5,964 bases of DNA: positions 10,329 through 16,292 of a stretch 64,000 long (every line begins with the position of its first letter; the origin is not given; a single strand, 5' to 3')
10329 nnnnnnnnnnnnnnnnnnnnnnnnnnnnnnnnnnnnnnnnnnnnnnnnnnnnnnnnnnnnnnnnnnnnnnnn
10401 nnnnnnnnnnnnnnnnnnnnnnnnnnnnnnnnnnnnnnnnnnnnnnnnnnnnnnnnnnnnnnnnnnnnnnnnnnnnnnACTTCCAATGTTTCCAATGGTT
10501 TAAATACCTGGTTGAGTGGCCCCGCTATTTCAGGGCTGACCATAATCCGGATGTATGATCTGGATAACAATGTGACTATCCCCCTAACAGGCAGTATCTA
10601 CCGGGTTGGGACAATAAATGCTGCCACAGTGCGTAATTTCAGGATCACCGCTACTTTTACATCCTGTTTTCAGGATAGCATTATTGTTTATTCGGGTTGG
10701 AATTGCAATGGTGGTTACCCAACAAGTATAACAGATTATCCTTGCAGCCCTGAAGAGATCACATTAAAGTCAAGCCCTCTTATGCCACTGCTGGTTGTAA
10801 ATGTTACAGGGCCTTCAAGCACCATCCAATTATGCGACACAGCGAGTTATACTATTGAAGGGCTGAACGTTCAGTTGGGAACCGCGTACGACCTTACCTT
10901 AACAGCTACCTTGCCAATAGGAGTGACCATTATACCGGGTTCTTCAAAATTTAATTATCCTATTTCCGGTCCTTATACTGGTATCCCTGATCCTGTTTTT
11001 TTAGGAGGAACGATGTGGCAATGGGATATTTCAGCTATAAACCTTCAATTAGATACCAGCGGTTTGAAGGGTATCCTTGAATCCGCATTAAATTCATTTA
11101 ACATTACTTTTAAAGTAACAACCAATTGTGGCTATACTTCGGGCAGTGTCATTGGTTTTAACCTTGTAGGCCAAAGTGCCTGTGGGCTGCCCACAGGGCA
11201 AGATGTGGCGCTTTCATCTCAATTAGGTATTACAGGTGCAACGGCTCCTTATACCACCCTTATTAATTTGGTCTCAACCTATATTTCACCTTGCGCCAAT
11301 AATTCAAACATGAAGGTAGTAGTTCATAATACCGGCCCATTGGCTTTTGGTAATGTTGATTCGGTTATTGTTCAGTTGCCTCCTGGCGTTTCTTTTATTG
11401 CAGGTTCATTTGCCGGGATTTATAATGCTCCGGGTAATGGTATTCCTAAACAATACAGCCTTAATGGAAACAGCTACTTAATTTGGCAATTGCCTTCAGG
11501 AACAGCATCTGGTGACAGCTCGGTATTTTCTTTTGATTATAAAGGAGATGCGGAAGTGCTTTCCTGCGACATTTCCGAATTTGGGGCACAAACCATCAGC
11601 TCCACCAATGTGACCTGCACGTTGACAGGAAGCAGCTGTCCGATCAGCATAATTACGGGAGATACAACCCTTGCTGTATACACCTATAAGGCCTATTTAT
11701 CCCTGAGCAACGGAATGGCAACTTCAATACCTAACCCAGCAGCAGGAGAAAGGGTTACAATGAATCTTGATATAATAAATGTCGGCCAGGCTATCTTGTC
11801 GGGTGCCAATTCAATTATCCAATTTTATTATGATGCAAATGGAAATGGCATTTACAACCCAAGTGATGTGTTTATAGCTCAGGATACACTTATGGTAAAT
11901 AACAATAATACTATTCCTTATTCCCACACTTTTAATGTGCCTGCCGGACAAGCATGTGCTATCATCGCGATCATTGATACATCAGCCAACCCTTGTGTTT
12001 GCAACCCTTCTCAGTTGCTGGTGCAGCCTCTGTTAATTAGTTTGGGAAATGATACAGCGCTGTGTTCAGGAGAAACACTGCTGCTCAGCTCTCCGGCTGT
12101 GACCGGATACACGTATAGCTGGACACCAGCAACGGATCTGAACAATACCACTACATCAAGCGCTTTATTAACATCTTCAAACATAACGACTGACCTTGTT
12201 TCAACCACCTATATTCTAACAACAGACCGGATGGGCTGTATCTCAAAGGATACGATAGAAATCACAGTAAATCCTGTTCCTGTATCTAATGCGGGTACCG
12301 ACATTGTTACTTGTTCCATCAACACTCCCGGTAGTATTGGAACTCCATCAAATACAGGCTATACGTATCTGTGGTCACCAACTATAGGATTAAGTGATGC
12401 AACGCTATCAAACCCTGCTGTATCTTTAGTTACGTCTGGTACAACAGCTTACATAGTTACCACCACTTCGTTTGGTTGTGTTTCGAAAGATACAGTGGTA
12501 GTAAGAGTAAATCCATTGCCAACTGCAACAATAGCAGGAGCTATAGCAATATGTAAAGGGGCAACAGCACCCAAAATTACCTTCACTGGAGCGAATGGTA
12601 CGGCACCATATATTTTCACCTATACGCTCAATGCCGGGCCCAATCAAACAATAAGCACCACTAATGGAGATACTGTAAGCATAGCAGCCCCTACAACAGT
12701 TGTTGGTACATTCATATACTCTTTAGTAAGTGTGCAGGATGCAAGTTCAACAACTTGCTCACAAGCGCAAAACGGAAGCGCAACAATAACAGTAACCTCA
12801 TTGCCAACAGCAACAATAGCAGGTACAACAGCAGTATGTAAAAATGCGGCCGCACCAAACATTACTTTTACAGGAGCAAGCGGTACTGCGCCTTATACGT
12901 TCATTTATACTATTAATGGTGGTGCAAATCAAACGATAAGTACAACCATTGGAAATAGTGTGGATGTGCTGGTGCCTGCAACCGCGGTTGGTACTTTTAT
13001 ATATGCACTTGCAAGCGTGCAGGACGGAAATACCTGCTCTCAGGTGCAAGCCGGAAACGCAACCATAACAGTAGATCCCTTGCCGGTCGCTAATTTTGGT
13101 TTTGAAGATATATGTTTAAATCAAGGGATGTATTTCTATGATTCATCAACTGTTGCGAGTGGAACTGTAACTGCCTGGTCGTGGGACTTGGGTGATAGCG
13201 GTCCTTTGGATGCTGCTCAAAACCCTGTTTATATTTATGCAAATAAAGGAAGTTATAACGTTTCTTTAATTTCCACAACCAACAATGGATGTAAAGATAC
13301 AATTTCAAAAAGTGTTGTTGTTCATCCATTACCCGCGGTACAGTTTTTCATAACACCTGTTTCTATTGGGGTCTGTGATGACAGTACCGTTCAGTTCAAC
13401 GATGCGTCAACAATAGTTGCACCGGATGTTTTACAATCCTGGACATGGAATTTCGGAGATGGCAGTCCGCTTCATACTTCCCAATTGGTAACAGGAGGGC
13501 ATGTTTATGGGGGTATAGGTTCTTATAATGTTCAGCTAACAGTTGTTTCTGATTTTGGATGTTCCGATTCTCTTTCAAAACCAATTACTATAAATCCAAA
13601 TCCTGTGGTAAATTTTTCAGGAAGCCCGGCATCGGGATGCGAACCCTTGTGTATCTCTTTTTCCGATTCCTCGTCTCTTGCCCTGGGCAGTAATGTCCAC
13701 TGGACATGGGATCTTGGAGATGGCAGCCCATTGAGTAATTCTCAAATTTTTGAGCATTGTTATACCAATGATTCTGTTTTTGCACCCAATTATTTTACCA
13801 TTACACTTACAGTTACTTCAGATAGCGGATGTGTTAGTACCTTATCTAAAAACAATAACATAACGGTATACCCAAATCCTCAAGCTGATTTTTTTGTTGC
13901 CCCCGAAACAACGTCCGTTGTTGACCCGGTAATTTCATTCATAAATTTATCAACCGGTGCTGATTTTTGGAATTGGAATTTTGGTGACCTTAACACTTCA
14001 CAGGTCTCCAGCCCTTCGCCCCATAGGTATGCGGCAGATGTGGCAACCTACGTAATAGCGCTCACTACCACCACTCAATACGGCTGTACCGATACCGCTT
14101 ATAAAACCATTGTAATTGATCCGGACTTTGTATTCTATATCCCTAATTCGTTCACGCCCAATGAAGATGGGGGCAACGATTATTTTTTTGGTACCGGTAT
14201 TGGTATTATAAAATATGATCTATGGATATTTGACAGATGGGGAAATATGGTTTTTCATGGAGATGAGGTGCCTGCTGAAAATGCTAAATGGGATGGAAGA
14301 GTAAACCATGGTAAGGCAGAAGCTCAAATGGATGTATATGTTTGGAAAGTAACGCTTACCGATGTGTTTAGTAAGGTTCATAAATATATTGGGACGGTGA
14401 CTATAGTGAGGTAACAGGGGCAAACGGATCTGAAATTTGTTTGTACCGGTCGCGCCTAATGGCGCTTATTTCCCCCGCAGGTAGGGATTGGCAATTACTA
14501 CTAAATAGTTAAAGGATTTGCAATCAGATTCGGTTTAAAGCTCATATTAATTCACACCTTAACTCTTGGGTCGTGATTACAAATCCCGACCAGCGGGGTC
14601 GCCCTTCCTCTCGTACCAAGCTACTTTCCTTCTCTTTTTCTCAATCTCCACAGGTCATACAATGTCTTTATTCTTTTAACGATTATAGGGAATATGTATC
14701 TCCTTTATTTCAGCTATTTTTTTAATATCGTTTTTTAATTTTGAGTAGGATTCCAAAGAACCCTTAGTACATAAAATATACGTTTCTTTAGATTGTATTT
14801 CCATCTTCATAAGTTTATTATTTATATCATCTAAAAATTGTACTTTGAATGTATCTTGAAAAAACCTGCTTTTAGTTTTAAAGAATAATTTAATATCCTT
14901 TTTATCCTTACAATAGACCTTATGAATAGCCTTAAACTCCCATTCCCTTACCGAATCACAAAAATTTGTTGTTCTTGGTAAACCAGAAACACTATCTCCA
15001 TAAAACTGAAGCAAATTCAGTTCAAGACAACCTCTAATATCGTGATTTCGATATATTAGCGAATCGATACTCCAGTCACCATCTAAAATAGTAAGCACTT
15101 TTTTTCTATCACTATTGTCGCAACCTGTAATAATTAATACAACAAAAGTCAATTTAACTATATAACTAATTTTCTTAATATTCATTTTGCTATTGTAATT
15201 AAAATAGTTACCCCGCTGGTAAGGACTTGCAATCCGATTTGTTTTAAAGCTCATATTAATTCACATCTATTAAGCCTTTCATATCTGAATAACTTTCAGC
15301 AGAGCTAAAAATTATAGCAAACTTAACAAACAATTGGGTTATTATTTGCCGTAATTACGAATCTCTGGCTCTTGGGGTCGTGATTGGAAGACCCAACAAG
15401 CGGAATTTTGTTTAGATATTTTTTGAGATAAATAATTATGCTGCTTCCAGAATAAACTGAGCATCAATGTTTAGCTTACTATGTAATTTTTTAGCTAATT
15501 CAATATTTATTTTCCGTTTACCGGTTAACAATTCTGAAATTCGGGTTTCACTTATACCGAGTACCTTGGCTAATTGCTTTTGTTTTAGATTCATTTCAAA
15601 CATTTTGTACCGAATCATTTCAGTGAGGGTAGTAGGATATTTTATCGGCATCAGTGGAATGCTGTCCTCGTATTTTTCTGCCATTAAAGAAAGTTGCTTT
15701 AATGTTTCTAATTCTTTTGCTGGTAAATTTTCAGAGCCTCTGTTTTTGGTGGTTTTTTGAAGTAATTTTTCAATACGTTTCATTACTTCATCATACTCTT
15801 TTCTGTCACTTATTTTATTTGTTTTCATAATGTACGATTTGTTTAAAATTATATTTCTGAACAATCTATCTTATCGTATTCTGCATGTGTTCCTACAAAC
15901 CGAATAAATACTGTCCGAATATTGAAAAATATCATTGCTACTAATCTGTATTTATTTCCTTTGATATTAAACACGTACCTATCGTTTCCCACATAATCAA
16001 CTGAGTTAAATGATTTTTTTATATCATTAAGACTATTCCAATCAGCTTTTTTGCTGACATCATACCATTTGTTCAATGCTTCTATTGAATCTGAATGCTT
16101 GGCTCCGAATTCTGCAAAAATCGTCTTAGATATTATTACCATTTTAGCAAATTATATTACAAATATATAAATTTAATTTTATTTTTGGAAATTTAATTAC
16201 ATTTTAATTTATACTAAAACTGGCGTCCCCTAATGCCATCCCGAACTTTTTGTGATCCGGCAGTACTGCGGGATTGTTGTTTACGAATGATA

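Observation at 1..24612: Tandem array of three giant paralogous T9SS type-B surface proteins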

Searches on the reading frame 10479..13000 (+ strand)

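Call 9: search_protein_families(library=pfam, proteins=[window:10479-13000:+], max_evalue=10)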
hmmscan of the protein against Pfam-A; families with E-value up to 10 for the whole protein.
window:10479-13000:+ (840 aa): 1 family
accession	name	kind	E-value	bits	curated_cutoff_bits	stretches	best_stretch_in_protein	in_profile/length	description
PF22184.2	CBM_56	-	0.48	11.1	27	0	793-824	11-42/75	Carbohydrate binding module family 56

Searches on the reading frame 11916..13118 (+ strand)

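Call 53: search_protein_families(library=pfam, proteins=[window:11916-13118:+], max_evalue=10)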
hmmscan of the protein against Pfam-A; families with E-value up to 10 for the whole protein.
window:11916-13118:+ (401 aa): 3 families
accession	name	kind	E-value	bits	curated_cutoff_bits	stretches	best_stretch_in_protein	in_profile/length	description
PF22184.2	CBM_56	-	0.061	14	27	1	314-347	11-44/75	Carbohydrate binding module family 56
PF13573.12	SprB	-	0.086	12.9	28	4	276-294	4-22/37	SprB repeat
PF13134.11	DUF3948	-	1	9.6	25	1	244-273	5-34/35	Protein of unknown function (DUF3948)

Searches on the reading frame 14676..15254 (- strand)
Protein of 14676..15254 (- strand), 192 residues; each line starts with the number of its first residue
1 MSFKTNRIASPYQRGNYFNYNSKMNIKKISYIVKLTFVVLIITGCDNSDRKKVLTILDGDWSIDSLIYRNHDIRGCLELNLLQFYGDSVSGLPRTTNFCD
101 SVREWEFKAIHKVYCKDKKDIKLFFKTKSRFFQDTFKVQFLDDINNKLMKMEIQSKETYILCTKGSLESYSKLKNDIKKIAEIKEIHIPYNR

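Call 7: search_protein_families(library=pfam, proteins=[window:14676-15254:-], max_evalue=0.001)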
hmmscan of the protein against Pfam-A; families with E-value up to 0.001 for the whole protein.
window:14676-15254:- (192 aa): 0 families

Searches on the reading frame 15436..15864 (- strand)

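Call 7: search_protein_families(library=pfam, proteins=[window:15436-15864:-], max_evalue=0.001)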
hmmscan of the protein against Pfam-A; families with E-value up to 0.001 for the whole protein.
window:15436-15864:- (142 aa): 3 families
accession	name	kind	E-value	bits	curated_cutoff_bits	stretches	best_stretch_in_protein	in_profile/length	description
PF01381.28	HTH_3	-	3.1e-11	43.6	23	1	90-136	7-53/55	Helix-turn-helix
PF13443.12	HTH_26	-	0.00016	22.3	22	1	84-127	2-46/63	Cro/C1-type HTH DNA-binding domain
PF13744.12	HTH_37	-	0.00018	21.6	27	1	79-116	18-55/80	Helix-turn-helix domain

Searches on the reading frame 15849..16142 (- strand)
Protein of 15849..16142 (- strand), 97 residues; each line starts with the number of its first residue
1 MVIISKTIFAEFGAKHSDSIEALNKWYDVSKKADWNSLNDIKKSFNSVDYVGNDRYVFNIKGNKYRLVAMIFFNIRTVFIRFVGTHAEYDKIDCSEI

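Call 20: search_protein_families(library=pfam, proteins=[window:15849-16142:-], max_evalue=0.0001)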
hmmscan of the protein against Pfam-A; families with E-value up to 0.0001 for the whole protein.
window:15849-16142:- (97 aa): 1 family
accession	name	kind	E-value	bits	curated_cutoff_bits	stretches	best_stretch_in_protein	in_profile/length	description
PF09907.15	HigB_toxin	-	1.7e-33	115.1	27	1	21-92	3-74/74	HigB_toxin, RelE-like toxic component of a toxin-antitoxin system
